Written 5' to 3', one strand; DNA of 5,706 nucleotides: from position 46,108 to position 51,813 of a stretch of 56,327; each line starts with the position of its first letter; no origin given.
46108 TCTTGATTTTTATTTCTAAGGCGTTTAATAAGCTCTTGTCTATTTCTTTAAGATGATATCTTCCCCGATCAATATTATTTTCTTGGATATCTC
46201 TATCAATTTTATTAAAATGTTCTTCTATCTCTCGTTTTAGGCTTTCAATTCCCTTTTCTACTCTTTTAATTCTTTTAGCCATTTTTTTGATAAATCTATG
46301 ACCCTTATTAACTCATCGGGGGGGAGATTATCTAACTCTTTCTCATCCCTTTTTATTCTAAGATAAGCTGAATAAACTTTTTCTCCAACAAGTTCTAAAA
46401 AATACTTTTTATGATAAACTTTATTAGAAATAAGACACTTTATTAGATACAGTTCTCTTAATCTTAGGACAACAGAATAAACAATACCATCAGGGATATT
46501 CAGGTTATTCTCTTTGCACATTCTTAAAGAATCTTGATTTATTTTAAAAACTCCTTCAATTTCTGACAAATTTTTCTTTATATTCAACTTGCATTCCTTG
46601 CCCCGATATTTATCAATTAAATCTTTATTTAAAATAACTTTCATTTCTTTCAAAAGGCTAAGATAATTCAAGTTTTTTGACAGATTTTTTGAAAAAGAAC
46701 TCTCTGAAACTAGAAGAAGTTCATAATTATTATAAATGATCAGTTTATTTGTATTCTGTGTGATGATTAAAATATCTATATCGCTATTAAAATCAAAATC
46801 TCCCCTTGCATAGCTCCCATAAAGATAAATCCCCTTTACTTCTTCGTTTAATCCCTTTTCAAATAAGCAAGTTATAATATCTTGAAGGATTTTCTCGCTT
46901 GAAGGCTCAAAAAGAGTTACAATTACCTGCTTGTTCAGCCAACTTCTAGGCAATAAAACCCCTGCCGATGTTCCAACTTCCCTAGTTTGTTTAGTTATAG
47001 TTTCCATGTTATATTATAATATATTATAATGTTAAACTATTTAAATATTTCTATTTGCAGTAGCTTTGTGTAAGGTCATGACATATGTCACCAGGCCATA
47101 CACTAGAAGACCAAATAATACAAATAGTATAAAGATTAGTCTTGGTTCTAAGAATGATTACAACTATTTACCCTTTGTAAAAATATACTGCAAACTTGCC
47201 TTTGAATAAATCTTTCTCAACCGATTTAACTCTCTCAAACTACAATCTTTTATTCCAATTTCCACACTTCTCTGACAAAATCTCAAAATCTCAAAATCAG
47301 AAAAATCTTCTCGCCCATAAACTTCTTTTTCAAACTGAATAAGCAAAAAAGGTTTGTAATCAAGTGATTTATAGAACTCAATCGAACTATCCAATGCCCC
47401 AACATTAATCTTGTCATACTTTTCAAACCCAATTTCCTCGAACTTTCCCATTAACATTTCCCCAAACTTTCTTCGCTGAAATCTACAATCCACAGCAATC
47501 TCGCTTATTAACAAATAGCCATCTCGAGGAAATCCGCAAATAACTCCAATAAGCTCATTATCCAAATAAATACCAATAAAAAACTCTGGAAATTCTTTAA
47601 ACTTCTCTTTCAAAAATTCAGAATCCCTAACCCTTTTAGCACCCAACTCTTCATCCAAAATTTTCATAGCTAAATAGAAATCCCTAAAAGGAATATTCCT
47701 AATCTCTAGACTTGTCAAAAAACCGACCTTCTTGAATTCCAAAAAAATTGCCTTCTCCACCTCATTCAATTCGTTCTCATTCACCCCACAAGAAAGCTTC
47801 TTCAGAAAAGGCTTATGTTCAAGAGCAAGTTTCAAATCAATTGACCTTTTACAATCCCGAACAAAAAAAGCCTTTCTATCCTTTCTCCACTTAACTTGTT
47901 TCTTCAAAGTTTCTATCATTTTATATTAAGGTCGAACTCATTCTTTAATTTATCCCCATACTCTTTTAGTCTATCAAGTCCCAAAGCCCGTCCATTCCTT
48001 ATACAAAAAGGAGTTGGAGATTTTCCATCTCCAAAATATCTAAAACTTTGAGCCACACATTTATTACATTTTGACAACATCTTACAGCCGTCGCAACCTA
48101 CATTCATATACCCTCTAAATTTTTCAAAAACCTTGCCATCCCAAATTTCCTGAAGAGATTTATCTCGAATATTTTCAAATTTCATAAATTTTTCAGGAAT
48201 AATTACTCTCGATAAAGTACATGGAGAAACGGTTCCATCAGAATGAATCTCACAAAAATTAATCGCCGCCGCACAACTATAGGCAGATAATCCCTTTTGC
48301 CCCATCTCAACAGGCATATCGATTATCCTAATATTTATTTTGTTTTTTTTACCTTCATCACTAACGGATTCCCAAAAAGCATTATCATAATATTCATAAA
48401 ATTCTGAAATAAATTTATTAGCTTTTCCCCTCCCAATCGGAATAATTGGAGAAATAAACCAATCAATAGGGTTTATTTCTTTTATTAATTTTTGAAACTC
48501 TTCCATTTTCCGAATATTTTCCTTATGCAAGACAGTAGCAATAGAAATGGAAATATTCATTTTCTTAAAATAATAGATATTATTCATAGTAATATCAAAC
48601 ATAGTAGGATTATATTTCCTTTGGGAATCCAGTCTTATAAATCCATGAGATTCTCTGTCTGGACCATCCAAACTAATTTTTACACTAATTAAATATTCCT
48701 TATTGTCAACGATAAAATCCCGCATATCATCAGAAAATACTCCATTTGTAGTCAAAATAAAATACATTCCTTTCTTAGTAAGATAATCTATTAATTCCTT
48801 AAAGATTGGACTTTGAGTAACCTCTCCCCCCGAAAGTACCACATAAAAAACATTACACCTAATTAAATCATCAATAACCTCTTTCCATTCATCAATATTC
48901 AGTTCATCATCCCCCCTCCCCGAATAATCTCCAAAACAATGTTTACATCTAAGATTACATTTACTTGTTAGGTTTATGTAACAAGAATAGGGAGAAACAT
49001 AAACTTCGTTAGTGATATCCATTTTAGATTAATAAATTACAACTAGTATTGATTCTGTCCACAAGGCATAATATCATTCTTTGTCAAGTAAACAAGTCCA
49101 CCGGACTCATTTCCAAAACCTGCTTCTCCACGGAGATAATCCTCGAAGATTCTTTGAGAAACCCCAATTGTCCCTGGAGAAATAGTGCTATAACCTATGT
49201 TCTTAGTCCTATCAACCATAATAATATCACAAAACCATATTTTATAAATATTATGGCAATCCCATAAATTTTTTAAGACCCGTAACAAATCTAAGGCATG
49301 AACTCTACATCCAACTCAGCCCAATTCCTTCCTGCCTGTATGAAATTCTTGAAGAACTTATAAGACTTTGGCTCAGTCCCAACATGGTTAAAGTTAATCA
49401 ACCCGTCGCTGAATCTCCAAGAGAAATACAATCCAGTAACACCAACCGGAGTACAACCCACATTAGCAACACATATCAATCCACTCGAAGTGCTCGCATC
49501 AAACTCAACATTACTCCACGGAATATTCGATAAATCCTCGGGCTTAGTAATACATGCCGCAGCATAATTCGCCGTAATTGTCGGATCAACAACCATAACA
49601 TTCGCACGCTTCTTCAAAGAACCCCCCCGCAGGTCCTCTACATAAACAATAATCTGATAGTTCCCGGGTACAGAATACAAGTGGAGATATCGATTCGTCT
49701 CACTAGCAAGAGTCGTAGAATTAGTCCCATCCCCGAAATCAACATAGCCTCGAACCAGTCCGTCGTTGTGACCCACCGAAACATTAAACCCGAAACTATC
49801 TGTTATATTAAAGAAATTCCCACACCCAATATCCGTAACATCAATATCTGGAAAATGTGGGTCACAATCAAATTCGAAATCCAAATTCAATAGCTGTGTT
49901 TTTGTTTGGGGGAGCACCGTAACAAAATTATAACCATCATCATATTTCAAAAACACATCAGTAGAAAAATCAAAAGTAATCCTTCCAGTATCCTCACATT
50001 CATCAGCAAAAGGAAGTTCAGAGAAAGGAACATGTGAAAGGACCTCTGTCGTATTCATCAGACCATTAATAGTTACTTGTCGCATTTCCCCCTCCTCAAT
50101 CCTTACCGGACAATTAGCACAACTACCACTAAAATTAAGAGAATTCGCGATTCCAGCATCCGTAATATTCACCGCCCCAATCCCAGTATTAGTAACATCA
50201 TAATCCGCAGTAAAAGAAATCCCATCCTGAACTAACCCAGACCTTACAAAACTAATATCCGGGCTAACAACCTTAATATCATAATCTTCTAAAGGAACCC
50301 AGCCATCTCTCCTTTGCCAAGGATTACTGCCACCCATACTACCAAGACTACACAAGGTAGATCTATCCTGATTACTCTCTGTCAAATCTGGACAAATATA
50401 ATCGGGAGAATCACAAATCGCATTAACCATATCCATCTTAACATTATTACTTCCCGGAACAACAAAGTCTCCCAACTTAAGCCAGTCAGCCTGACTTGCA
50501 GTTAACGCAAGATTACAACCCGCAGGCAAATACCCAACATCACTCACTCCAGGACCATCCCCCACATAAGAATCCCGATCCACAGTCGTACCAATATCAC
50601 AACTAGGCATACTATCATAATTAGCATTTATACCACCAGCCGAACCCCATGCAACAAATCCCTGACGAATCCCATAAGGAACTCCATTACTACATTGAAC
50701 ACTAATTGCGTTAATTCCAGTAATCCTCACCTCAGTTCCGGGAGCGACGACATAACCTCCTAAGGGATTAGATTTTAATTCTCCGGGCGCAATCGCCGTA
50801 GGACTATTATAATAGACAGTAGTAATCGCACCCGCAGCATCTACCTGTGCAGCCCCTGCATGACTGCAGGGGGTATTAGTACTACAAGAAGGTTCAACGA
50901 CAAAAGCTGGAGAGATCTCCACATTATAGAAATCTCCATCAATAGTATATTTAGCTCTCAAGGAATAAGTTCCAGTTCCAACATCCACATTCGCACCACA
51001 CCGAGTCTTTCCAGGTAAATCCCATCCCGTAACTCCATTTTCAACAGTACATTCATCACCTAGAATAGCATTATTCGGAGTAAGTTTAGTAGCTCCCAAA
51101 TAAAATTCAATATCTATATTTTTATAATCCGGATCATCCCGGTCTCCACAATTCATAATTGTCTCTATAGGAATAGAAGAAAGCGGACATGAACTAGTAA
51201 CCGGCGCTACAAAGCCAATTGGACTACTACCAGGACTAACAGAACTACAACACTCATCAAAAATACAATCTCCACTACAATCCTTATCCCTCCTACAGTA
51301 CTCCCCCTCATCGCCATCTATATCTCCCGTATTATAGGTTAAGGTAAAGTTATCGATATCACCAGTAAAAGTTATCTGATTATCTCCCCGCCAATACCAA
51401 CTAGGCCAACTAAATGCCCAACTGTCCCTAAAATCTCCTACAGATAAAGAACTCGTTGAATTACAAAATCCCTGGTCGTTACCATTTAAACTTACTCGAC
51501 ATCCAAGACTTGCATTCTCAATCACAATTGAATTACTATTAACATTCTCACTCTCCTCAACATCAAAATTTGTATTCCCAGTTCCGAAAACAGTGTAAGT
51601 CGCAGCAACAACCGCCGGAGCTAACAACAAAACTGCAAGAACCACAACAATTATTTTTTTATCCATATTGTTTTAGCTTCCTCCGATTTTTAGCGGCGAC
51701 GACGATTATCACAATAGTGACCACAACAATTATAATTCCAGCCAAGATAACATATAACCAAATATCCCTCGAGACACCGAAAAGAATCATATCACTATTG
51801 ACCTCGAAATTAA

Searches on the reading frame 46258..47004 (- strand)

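Call 58: search_protein_families(library=pfam, proteins=[window:46258-47004:-], max_evalue=0.1)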
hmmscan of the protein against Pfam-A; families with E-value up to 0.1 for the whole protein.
window:46258-47004:- (248 aa): 3 families
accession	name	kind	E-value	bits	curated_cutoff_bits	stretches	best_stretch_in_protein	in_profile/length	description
PF01909.29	NTP_transf_2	-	3.1e-10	40.8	21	1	52-123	13-63/93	Nucleotidyltransferase domain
PF18765.7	Polbeta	-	1.3e-09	38.5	26.9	1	53-97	10-58/93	Polymerase beta, Nucleotidyltransferase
PF09853.14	DUF2080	-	0.0048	17.1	21.5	1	3-33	18-48/50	Putative transposon-encoded protein (DUF2080)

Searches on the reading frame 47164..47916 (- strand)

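Call 58: search_protein_families(library=pfam, proteins=[window:47164-47916:-], max_evalue=0.1)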
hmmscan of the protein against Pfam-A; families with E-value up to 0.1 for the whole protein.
window:47164-47916:- (250 aa): 3 families
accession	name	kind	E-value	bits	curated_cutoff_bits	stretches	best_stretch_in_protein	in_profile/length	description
PF00583.31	Acetyltransf_1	-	1.7e-09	38.4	20.7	1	98-186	23-115/116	Acetyltransferase (GNAT) family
PF13673.13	Acetyltransf_10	-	1.4e-06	28.7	23.6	1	100-189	20-109/128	Acetyltransferase (GNAT) domain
PF13508.13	Acetyltransf_7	-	2.2e-06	28.4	27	1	113-188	5-83/84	Acetyltransferase (GNAT) domain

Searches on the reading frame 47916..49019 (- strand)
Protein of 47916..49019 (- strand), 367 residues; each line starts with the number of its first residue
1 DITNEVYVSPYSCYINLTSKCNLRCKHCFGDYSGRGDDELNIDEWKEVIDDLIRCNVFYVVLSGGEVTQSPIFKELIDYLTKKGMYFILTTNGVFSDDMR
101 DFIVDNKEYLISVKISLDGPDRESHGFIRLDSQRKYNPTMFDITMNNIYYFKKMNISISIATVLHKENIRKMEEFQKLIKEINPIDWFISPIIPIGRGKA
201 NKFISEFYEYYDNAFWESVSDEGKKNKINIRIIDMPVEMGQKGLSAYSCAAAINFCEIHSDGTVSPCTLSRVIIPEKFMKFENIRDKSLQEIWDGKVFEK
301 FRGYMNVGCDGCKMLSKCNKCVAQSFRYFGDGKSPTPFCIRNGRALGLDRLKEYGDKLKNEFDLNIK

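Call 37: search_protein_families(library=pfam, proteins=[window:47916-49019:-], max_evalue=0.001)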
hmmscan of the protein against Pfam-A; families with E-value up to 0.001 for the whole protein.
window:47916-49019:- (367 aa): 3 families
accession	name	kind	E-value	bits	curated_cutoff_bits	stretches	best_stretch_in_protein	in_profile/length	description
PF04055.27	Radical_SAM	-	6.2e-19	69.2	29.5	1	15-178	1-165/166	Radical SAM superfamily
PF13186.11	SPASM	-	8.2e-11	42.5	21.5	1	249-321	1-66/67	Iron-sulfur cluster-binding domain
PF13353.11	Fer4_12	-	2.9e-06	28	22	1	18-124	12-120/137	4Fe-4S single cluster domain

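Call 73: find_related_loci(query=window:47916-49019:-, collection=metagenome_contigs, flank=2500)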
Query window:47916-49019:- (367 aa) in metagenome_contigs; peptide patterns used: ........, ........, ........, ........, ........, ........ (x = any residue, [..] = any of these).
148 stretches matched a pattern; 5 encode a relative of the query (tblastn E <= 1e-3); 5 distinct loci.
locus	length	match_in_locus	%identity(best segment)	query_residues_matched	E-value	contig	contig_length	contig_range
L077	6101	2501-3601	81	1-367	0e+0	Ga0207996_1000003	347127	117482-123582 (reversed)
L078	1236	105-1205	81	1-367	0e+0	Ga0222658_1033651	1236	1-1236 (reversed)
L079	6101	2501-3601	83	1-367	0e+0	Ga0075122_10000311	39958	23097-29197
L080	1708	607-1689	65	1-361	7e-175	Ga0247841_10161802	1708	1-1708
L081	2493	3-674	80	144-367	1e-131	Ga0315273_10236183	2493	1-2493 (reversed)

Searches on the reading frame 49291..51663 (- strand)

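Call 37: search_protein_families(library=pfam, proteins=[window:49291-51663:-], max_evalue=0.001)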
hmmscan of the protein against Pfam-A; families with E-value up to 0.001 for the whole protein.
window:49291-51663:- (790 aa): 2 families
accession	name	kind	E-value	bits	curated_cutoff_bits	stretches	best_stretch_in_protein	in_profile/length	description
PF18911.6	PKD_4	-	1.7e-05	25.2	27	1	636-688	34-82/85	PKD domain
PF00801.26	PKD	-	0.00026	21.3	23.5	0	642-682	35-72/80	PKD domain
